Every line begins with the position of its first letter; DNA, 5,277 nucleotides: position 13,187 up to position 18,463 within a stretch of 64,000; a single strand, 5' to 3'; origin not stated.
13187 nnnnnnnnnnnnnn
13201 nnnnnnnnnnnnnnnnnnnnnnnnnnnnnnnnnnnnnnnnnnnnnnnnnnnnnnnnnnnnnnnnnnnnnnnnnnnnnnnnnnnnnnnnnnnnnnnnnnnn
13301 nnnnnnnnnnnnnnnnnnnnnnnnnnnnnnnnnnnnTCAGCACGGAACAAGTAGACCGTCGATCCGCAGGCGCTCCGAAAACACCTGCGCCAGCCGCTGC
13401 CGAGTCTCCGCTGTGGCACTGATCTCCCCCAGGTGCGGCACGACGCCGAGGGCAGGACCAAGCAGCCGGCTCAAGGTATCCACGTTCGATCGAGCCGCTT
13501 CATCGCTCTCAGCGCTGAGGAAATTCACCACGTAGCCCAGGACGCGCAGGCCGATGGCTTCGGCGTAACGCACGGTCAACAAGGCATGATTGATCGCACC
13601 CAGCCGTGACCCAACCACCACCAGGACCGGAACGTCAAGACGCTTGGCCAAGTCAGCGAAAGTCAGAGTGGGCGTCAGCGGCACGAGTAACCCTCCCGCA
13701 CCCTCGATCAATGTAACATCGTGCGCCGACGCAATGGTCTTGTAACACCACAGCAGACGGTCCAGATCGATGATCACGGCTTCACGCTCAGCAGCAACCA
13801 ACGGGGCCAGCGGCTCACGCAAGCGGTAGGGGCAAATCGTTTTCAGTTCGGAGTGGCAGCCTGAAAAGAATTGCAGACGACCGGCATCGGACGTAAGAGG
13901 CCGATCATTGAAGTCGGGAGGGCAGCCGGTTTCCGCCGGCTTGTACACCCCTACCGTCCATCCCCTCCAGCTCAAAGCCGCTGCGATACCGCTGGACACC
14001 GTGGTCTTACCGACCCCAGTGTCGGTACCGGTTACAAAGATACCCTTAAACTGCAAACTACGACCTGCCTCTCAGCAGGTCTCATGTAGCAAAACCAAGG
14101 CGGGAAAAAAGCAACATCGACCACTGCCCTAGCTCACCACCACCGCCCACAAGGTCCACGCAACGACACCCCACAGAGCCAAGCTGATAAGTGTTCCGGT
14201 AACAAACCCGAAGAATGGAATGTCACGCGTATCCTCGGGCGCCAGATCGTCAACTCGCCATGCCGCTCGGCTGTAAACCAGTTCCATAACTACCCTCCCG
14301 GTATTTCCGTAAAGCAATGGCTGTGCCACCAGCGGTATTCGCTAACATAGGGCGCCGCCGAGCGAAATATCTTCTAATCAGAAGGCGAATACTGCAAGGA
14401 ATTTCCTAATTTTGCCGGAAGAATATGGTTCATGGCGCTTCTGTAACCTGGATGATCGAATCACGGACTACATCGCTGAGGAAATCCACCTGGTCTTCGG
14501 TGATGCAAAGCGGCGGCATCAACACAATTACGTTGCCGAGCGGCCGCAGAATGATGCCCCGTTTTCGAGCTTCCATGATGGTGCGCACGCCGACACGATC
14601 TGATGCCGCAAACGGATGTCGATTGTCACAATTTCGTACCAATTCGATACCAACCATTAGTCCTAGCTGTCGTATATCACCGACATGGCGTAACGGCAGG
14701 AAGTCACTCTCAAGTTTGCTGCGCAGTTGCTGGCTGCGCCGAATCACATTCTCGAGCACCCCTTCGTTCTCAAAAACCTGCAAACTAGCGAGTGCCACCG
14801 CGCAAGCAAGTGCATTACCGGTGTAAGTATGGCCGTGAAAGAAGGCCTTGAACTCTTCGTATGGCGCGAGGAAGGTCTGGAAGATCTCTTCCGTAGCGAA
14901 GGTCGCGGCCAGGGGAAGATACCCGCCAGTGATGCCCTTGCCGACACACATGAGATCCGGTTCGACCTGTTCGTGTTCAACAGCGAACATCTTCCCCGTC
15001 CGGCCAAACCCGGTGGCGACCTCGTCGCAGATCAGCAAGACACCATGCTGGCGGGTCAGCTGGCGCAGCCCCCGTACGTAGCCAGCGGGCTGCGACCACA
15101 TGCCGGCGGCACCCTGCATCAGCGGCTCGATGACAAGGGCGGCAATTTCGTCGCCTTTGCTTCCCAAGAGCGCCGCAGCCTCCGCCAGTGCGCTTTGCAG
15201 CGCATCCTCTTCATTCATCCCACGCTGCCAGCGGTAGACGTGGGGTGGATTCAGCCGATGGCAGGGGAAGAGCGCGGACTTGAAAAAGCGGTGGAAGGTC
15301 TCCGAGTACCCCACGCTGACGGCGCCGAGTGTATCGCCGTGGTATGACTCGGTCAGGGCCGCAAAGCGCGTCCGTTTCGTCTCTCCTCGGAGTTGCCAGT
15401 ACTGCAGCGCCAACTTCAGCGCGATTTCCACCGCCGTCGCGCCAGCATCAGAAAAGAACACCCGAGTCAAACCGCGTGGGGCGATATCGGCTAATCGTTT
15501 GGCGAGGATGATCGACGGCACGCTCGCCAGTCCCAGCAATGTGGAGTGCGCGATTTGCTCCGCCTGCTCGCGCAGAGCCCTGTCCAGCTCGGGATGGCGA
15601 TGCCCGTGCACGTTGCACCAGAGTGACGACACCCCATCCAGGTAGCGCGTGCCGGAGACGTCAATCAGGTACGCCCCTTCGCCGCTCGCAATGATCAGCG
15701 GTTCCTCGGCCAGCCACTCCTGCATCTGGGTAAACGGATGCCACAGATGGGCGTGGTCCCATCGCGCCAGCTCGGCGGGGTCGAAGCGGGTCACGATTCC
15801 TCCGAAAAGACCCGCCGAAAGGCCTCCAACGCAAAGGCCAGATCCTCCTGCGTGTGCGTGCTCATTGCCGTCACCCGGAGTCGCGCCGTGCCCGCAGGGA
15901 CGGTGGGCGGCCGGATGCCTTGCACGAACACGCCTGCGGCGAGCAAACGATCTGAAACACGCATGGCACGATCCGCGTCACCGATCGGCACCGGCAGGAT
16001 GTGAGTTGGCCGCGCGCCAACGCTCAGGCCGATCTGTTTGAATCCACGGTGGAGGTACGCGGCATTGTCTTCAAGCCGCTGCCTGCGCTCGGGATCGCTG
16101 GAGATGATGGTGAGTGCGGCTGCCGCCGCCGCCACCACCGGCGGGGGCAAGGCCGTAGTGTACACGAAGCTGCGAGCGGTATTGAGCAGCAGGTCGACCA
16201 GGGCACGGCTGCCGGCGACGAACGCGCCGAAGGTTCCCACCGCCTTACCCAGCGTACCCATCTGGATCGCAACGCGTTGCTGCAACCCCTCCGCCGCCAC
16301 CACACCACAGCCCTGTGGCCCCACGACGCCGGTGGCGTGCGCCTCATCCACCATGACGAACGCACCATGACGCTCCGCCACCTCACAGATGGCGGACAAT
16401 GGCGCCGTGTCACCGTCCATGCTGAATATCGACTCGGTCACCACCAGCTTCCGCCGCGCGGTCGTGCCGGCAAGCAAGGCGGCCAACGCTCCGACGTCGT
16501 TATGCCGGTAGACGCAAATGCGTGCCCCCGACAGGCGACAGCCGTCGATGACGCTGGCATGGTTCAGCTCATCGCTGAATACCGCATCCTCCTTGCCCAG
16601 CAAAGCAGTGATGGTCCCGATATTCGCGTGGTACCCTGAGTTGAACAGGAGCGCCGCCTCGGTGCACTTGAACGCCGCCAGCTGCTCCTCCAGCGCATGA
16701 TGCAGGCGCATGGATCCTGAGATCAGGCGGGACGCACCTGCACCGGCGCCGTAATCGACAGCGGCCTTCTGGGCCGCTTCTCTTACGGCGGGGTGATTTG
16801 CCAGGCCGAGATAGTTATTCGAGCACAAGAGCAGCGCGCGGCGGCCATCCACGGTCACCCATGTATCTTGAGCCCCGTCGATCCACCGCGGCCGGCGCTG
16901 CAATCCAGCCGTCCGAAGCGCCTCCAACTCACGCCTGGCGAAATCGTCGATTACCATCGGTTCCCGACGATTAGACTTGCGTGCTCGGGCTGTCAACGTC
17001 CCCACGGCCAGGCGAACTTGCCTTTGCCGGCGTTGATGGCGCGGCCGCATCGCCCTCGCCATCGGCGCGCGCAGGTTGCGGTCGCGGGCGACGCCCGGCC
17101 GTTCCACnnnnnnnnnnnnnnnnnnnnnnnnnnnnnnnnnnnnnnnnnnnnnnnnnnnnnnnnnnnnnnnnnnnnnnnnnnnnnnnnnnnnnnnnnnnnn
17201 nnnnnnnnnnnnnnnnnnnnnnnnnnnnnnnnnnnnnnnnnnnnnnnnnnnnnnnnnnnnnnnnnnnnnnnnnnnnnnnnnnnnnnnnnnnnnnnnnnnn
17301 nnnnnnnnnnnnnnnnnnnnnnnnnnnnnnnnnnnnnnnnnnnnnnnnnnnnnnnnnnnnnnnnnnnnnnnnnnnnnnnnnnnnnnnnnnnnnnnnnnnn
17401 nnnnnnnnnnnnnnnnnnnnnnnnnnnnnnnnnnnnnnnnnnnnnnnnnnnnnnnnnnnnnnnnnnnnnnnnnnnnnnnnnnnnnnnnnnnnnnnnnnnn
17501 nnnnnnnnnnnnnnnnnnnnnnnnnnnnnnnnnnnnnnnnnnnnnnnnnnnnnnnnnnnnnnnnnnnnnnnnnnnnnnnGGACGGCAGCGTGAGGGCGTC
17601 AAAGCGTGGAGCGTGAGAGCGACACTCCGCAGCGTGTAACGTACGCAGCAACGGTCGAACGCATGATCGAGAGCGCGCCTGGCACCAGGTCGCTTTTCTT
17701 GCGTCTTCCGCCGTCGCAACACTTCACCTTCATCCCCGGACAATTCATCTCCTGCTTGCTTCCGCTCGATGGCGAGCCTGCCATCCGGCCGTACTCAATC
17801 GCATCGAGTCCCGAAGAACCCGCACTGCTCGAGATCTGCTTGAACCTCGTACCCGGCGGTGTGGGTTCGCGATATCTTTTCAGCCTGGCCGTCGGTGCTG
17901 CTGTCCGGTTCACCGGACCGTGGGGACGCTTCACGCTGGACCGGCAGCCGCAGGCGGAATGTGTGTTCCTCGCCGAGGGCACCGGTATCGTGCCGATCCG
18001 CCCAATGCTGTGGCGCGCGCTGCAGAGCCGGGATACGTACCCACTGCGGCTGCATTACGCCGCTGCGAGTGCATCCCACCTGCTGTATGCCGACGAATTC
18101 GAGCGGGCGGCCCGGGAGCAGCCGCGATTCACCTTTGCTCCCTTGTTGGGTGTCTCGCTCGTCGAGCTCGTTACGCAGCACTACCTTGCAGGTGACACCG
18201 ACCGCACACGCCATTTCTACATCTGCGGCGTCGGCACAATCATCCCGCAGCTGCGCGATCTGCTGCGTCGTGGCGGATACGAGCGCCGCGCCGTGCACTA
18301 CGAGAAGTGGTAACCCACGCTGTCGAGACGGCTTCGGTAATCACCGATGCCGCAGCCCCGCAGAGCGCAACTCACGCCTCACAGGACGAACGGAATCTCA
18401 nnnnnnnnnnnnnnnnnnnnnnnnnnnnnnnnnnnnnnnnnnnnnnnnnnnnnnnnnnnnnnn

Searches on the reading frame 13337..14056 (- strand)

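Call 12: search_protein_families(library=pfam, proteins=[window:13337-14056:-], max_evalue=0.001)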
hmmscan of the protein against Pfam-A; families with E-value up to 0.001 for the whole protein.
window:13337-14056:- (239 aa): 3 families
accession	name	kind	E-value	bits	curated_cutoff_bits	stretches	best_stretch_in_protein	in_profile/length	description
PF13500.12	AAA_26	-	2.1e-43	149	27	1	4-214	1-196/198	AAA domain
PF01656.29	CbiA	-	2e-10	41.1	25.4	1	6-217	1-120/125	CobQ/CobB/MinD/ParA nucleotide binding domain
PF07755.17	DUF1611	-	2.4e-05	24.3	25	0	4-46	13-55/201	Domain of unknown function (DUF1611_C) P-loop domain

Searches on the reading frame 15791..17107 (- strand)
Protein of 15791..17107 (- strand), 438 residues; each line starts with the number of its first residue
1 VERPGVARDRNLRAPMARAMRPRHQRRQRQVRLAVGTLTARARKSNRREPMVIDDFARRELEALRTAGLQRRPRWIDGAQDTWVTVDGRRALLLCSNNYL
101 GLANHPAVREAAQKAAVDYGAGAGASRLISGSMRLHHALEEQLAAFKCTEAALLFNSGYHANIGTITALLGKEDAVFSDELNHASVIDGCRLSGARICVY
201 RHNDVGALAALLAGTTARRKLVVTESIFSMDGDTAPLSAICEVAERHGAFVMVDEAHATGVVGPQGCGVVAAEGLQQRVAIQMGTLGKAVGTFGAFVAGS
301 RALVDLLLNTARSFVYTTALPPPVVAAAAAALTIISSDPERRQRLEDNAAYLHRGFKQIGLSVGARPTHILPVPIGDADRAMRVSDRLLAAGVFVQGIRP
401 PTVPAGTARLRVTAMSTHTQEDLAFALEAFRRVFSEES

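Call 12: search_protein_families(library=pfam, proteins=[window:15791-17107:-], max_evalue=0.001)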
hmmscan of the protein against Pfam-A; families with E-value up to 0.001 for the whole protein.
window:15791-17107:- (438 aa): 3 families
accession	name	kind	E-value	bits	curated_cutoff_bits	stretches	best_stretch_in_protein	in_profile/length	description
PF00155.27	Aminotran_1_2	-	1e-65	222.7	19.7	1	92-429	4-360/361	Aminotransferase class I and II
PF01053.26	Cys_Met_Meta_PP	-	2.8e-08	33.2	27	1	136-262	54-181/381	Cys/Met metabolism PLP-dependent enzyme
PF00266.25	Aminotran_5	-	0.00099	18.6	21.5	0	165-259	76-180/371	Aminotransferase class-V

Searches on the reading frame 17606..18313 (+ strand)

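Call 12: search_protein_families(library=pfam, proteins=[window:17606-18313:+], max_evalue=0.001)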
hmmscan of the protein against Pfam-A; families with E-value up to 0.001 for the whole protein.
window:17606-18313:+ (235 aa): 2 families
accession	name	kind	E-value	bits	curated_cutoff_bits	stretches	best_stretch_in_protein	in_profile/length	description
PF00970.30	FAD_binding_6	-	5.1e-15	56.1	21.1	1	21-109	8-97/99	Oxidoreductase FAD-binding domain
PF00175.26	NAD_binding_1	-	5.9e-09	37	22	1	121-210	1-101/109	Oxidoreductase NAD-binding domain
